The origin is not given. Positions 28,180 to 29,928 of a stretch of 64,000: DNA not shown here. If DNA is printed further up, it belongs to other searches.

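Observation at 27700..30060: AT-rich (~45-50% GC) 2-kb islet with two secreted proteins, wedged between ORF6N and NYN-nuclease genes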

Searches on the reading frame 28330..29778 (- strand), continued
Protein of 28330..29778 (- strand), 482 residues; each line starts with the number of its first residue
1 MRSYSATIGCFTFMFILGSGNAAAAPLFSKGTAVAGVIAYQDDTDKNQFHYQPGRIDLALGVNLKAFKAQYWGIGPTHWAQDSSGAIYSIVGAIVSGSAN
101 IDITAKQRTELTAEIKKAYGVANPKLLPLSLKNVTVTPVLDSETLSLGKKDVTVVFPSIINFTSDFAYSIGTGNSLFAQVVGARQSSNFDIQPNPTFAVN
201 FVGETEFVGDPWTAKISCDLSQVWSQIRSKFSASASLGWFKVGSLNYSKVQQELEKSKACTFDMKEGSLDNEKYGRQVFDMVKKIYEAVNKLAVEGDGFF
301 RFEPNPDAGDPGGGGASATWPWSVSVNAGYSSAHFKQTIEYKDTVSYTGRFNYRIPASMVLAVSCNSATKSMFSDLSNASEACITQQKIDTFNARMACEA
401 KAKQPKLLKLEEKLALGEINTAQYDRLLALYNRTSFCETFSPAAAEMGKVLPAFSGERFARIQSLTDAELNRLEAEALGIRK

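Call 39: fold_search(model_id=the predicted structure, library=pdb)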
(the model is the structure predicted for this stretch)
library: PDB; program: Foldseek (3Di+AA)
matches with E <= 10: 396; with E <= 0.001: 0
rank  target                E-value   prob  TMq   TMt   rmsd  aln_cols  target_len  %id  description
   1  9evf_A                4.7e-02  0.04  0.08  0.08  21.2       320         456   10  Citramalate lyase - ADP - pyruvate complex (released 2025-10-08)
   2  8xer_A                8.0e-02  0.04  0.08  0.05  30.9       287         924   11  Cryo-EM structure of integrin ITGAV, ITGB3 and Cilengitide TFA complex, conformation 1 (released 2024-12-18)
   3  4wpo_BZ               1.8e-01  0.04  0.09  0.06  20.1       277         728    8  Crystal structure of the Thermus thermophilus 70S ribosome in complex with elongation factor G in the pre-translocati (released 2015-01-28)
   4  5aws_A                1.9e-01  0.02  0.08  0.12  28.8       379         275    6  Crystal structure of the SGIP1 mu homology domain in the P1 space group (released 2016-07-06)
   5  5awt_A                2.7e-01  0.04  0.09  0.14  24.4       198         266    8  Crystal structure of the SGIP1 mu homology domain in complex with an Eps15 fragment containing two DPF motifs (YDPFGGD (released 2016-07-06)
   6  7pjy_x                2.8e-01  0.03  0.09  0.07  21.9       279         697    8  Structure of the 70S-EF-G-GDP ribosome complex with tRNAs in chimeric state 1 (CHI1-EF-G-GDP) (released 2021-10-20)
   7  8bcp_A                3.0e-01  0.12  0.09  0.22  21.1       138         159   12  Cryo-EM structure of the proximal end of bacteriophage T5 tail : p142 tail terminator protein hexamer and pb6 tail tub (released 2023-11-01)
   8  8hl4_AEFG             4.8e-01  0.02  0.09  0.07  21.8       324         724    5  Cryo-EM Structures and Translocation Mechanism of Crenarchaeota Ribosome (released 2023-11-29)
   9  8hdw_1                5.1e-01  0.10  0.10  0.25  14.2       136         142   13  Cyanophage Pam3 Sheath-tube (released 2023-01-18)
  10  9cc7_H                5.1e-01  0.07  0.09  0.21  17.1       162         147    8  Bacteriophage PhiTE extended connector complex (released 2025-04-16)
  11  8gce_A                6.1e-01  0.02  0.09  0.06  33.4       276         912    5  The Extracellular Domain of Integrin AlphaIIbBeta3 in Intermediate State (released 2024-03-06)
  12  7uwm_F                6.1e-01  0.02  0.07  0.11  28.5       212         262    6  Structure of the IL-17A-IL-17RA binary complex (released 2022-07-27)
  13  9m6x_M                6.4e-01  0.06  0.08  0.23  19.2       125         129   13  Cryo-EM structure of bacteriophage NF5 neck (released 2025-12-17)
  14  7uwm_C                6.4e-01  0.02  0.07  0.10  27.5       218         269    6  Structure of the IL-17A-IL-17RA binary complex (released 2022-07-27)
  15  8zdg_A                6.4e-01  0.01  0.07  0.04  37.6       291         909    9  Cryo-EM structure of the integrin avb3 with CWHM-12, conformation 1 (released 2025-10-22)
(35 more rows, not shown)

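Call 59: find_related_loci(query=A1, collection=viral_contigs, flank=8000)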
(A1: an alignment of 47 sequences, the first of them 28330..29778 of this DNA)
Query A1 (482 aa) in viral_contigs; peptide patterns used: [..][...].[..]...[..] (x = any residue, [..] = any of these).
36 stretches matched a pattern; 1 encode a relative of the query (tblastn E <= 1e-3); 1 distinct loci.
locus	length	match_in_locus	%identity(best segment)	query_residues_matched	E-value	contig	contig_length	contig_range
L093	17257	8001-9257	45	11-427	8e-104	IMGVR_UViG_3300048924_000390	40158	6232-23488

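Call 61: search_protein_representatives(alignment_id=A1)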
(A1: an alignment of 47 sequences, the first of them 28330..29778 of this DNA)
Query: 47 sequences, 465 profile positions. Proteins with E-value up to 0.001 (for the whole library): 151; up to 1e-10: 110; up to 1e-30: 76. The best 150 are listed.
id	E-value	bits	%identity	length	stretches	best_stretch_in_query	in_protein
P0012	2.2e-191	652.7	-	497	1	3-463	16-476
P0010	6.3e-191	651.2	-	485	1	2-461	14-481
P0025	6.7e-176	601.7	-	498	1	3-463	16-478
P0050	2.2e-175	600.0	-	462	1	11-437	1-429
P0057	4.4e-173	592.4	-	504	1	2-445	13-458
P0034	7.5e-172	588.3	-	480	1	11-438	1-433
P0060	1.6e-169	580.6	-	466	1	11-452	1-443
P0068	4.5e-166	569.3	-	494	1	4-437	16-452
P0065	8.5e-164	561.8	-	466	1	11-455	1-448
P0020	1.0e-163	561.5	-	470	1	3-431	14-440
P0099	5.7e-163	559.0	-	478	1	3-430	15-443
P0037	2.9e-162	556.7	-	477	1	5-461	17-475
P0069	2.7e-158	543.6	-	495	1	3-461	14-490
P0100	2.8e-157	540.3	-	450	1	11-431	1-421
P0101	3.1e-157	540.1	-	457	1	11-426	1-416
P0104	1.5e-153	528.0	-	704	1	11-444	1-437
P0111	1.2e-145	501.9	-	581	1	11-444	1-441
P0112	2.6e-144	497.5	-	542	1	7-404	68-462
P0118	3.8e-137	473.9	-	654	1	11-437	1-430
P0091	1.5e-127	442.2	-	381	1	110-462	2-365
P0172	1.0e-19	86.7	-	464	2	193-417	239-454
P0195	2.9e-09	52.3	-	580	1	16-257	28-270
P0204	9.6e-06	40.7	-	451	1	17-263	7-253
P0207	1.5e-05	40.1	-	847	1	18-251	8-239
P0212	2.3e-05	39.4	-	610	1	20-253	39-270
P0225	4.7e-04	35.1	-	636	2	200-339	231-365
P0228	8.4e-04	34.3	-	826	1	22-261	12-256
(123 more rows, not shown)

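Call 63: search_protein_families(library=pfam, proteins=[P0104, P0111, P0118, P0112, P0195, P0207, P0212, P0228, P0204, P0172], max_evalue=0.01)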
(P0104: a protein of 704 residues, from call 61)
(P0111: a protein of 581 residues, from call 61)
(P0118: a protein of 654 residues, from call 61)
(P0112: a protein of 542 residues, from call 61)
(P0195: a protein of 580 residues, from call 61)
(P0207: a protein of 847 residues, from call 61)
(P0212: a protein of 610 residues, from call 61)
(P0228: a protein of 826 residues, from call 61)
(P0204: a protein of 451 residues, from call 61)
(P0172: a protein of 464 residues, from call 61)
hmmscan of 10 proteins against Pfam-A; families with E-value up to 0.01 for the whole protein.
P0104 (704 aa): 1 family
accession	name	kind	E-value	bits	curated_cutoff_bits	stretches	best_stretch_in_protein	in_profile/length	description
PF13365.12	Trypsin_2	-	5.2e-07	30.9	27.6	1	498-646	1-138/144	Trypsin-like peptidase domain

P0111 (581 aa): 0 families

P0118 (654 aa): 1 family
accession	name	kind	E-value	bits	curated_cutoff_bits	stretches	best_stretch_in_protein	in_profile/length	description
PF13529.12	Peptidase_C39_2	-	0.00013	23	24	1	498-623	5-143/143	Peptidase_C39 like family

P0112 (542 aa): 0 families

P0195 (580 aa): 0 families

P0207 (847 aa): 0 families

P0212 (610 aa): 0 families

P0228 (826 aa): 0 families

P0204 (451 aa): 0 families

P0172 (464 aa): 0 families

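Call 66: search_protein_families(library=pfam, proteins=[L093:592-1359:-, L093:1340-2155:-, L093:3006-3953:+, L093:3944-4729:+, L093:5369-7507:+, L093:9493-10062:+, L093:10926-12479:+, L093:12531-14402:+, L093:13445-15103:+, L093:14749-15912:+], max_evalue=0.001)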
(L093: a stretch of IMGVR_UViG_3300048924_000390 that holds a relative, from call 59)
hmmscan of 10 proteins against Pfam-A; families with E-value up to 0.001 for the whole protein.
L093:592-1359:- (255 aa): 3 families
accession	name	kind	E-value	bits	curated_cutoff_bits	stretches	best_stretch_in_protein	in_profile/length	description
PF00717.28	Peptidase_S24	-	2.9e-21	75.8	23.3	1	124-248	1-116/116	Peptidase S24-like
PF01381.28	HTH_3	-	1.8e-11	44.3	23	1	46-97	1-52/55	Helix-turn-helix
PF13560.12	HTH_31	-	6.7e-08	33.2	27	1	47-96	7-57/64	Helix-turn-helix domain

L093:1340-2155:- (271 aa): 0 families

L093:3006-3953:+ (315 aa): 2 families
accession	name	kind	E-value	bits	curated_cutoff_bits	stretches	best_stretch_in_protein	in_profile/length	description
PF13730.12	HTH_36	-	5.8e-11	42.5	25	1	17-68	5-55/55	Helix-turn-helix domain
PF12802.13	MarR_2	-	4.5e-05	24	27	1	40-76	22-58/61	MarR family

L093:3944-4729:+ (261 aa): 0 families

L093:5369-7507:+ (712 aa): 2 families
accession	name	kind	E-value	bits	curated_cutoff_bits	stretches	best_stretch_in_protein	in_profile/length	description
PF20454.4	GpA_nuclease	-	5.8e-91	305.2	22.5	1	326-612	5-290/294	Terminase large subunit gpA, endonuclease domain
PF05876.18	GpA_ATPase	-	9.2e-55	186.4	25.6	1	46-284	1-240/247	Phage terminase large subunit gpA, ATPase domain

L093:9493-10062:+ (189 aa): 0 families

L093:10926-12479:+ (517 aa): 1 family
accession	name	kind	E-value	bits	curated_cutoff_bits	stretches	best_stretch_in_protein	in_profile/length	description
PF05136.18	Phage_portal_2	-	4.1e-88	296.4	32.9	1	32-376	3-354/354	Phage portal protein, lambda family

L093:12531-14402:+ (623 aa): 2 families
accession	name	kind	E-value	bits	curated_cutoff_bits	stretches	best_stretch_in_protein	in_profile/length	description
PF05065.19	Phage_capsid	-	2.4e-43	149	24.2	1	340-618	1-279/280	Phage capsid family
PF04586.22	Peptidase_S78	-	0.0002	22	21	1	72-164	53-148/165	Caudovirus prohead serine protease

L093:13445-15103:+ (552 aa): 0 families

L093:14749-15912:+ (387 aa): 0 families

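Call 71: find_encoding_contigs(protein=P0090, flank=8000, max_places=1)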
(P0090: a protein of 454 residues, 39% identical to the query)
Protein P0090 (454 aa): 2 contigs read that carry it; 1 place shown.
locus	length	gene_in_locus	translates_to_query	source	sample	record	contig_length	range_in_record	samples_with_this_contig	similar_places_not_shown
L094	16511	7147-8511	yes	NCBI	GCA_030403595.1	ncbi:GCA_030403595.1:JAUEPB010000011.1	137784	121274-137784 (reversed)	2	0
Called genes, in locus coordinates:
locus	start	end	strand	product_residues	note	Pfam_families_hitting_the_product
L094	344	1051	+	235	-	-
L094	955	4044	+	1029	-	PF00931:NB-ARC (weak)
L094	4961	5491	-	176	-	-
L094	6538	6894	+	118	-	-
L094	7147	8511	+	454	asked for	-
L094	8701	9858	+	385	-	-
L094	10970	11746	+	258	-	PF22596:Scabin-like (weak)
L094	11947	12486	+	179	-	PF13384:HTH_23, PF13551:HTH_29 (weak), PF13565:HTH_32 (weak), PF13592:HTH_33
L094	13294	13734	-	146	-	PF04679:DNA_ligase_A_C (weak)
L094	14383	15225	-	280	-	-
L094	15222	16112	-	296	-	PF13560:HTH_31 (faint), PF08281:Sigma70_r4_2, PF04545:Sigma70_r4 (weak)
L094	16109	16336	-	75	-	-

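Call 72: find_encoding_contigs(protein=P0059, flank=8000, max_places=1)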
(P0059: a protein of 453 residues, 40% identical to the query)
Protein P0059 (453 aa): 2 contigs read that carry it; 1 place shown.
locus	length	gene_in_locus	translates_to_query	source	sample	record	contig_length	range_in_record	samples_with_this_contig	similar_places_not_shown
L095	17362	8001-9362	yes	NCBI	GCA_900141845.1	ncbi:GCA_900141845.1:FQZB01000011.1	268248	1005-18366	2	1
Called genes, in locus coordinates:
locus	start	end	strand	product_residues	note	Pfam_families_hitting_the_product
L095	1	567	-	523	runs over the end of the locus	PF13306:LRR_5, PF13855:LRR_8 (faint), PF13306:LRR_5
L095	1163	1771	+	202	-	-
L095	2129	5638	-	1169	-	PF00873:ACR_tran, PF02355:SecD_SecF_C (weak)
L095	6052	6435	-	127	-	PF10990:DUF2809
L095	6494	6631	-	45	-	-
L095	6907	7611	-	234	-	-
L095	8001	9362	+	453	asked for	-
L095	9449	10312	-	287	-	PF26324:HopBF1_kinase (faint), PF01633:Choline_kinase (weak), PF01636:APH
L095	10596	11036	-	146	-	PF00293:NUDIX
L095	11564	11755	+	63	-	-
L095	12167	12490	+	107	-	-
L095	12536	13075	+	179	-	-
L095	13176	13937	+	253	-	PF00753:Lactamase_B, PF19583:ODP (weak)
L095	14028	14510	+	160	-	PF13302:Acetyltransf_3, PF13420:Acetyltransf_4 (faint), PF00583:Acetyltransf_1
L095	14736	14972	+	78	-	-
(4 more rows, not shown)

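Call 73: find_encoding_contigs(protein=P0047, flank=8000, max_places=1)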
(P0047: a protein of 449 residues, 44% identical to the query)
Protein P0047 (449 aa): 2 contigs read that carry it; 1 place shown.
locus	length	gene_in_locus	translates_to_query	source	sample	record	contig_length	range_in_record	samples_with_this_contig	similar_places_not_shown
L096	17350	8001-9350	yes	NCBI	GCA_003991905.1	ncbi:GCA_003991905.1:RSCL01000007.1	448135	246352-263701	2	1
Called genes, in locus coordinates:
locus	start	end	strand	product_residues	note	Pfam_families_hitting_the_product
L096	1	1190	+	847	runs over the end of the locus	PF08433:KTI12 (weak), PF13671:AAA_33, PF00149:Metallophos, PF16542:PNKP_ligase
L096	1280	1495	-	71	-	-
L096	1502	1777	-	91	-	-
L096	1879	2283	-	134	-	-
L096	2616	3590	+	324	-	PF00106:adh_short, PF13561:adh_short_C2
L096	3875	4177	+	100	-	PF02604:PhdYeFM_antitox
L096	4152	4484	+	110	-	PF06769:YoeB_toxin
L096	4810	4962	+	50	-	-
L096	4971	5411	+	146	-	PF08659:KR (weak), PF00106:adh_short, PF13561:adh_short_C2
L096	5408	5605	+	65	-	-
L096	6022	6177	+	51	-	PF14119:DUF4288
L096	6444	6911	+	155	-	PF08463:EcoEI_R_C (weak)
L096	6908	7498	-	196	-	PF03734:YkuD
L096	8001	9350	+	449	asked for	-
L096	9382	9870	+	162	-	PF01243:PNPOx_N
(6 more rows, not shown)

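Call 76: search_solved_structures(query=A1, max_evalue=10)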
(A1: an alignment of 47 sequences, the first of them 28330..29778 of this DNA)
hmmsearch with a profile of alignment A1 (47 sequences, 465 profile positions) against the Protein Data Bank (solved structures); distinct sequences matched with E-value up to 10: 3.
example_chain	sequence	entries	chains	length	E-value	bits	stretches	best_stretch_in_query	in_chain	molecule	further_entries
7c4j_C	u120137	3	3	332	0.22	13.1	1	354-423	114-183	Transcription regulatory protein SNF6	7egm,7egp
9lm9_A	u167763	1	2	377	1.2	10.7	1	388-442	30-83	bvFP-Pfr16.v14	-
8oyy_A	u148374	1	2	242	3.2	9.2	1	373-422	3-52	De novo designed soluble GPCR-like protein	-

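Call 81: search_protein_families(library=pfam, proteins=[L001:6079-7008:-, L094:8701-9858:+, L011:6770-7696:-], max_evalue=0.01)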
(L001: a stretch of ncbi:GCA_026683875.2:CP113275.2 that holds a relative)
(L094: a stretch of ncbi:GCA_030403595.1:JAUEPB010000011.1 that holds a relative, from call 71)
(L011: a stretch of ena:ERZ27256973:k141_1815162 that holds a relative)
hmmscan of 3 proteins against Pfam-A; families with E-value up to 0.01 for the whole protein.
L001:6079-7008:- (309 aa): 0 families

L094:8701-9858:+ (385 aa): 0 families

L011:6770-7696:- (308 aa): 2 families
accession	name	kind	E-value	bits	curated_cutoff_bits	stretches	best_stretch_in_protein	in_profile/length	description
PF13271.11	DUF4062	-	4.3e-27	94.6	24.7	1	7-89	1-82/82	Domain of unknown function (DUF4062)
PF13676.11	TIR_2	-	0.00017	22.5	28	1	30-112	22-102/122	TIR domain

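Call 82: list_cluster_members(proteins=[P0024, P0077, P0050, P0067, P0073, P0081, P0088, P0049, P0091, P0079])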
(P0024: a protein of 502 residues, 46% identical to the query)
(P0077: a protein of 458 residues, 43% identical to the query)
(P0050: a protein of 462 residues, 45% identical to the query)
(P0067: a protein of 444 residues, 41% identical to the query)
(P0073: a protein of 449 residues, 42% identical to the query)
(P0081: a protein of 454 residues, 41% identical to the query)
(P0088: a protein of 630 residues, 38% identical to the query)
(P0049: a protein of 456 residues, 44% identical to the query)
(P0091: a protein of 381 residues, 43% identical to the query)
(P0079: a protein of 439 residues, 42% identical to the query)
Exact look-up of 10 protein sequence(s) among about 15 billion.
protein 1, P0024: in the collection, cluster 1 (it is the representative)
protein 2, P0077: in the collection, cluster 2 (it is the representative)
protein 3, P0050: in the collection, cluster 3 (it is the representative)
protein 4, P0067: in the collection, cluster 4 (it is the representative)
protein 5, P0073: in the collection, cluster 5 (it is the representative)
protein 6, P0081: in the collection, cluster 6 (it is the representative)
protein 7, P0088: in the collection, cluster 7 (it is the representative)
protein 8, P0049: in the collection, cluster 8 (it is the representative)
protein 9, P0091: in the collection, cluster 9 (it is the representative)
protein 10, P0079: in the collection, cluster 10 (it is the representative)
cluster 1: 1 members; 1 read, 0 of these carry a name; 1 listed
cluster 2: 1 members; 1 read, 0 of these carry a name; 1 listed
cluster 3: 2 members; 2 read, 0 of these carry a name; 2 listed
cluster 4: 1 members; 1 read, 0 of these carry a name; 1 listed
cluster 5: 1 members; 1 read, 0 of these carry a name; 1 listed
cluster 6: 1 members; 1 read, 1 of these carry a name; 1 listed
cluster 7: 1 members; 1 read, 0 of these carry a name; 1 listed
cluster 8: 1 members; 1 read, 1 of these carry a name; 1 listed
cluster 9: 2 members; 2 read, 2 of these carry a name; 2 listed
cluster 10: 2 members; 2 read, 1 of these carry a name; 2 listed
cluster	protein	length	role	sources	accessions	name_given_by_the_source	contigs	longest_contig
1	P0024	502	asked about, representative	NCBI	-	-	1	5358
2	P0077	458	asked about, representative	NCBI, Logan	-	-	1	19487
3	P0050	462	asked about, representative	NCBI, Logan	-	-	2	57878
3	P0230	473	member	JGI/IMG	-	-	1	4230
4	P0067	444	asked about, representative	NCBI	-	-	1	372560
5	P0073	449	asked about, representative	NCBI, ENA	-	-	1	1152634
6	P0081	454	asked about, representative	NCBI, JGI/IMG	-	hypothetical protein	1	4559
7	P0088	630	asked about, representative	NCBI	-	-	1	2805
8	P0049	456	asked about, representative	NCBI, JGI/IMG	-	hypothetical protein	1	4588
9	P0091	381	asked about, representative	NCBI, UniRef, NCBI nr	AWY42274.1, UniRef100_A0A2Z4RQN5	hypothetical protein DKY63_21155 [Pseudomonas putida] | Uncharacterized protein n=2 Tax=Pseudomonas putida TaxID=303 RepID=A0A2Z4RQN5_PSEPU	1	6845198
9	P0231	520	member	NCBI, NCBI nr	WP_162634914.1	hypothetical protein [Pseudomonas putida]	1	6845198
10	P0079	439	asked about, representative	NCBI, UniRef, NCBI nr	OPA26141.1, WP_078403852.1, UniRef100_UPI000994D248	hypothetical protein [Bacillus cereus] | hypothetical protein n=1 Tax=Bacillus cereus group TaxID=86661 RepID=UPI000994D248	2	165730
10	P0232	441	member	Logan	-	-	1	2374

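Call 83: search_dna_similar(query=window:28330-29778:-, collection=phages, mode=protein, max_evalue=0.001)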
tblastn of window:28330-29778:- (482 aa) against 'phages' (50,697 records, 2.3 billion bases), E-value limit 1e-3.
No match.

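Call 84: search_dna_similar(query=window:28330-29778:-, collection=plasmids, mode=protein, max_evalue=0.001)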
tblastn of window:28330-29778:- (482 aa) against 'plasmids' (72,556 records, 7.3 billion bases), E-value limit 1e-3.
No match.
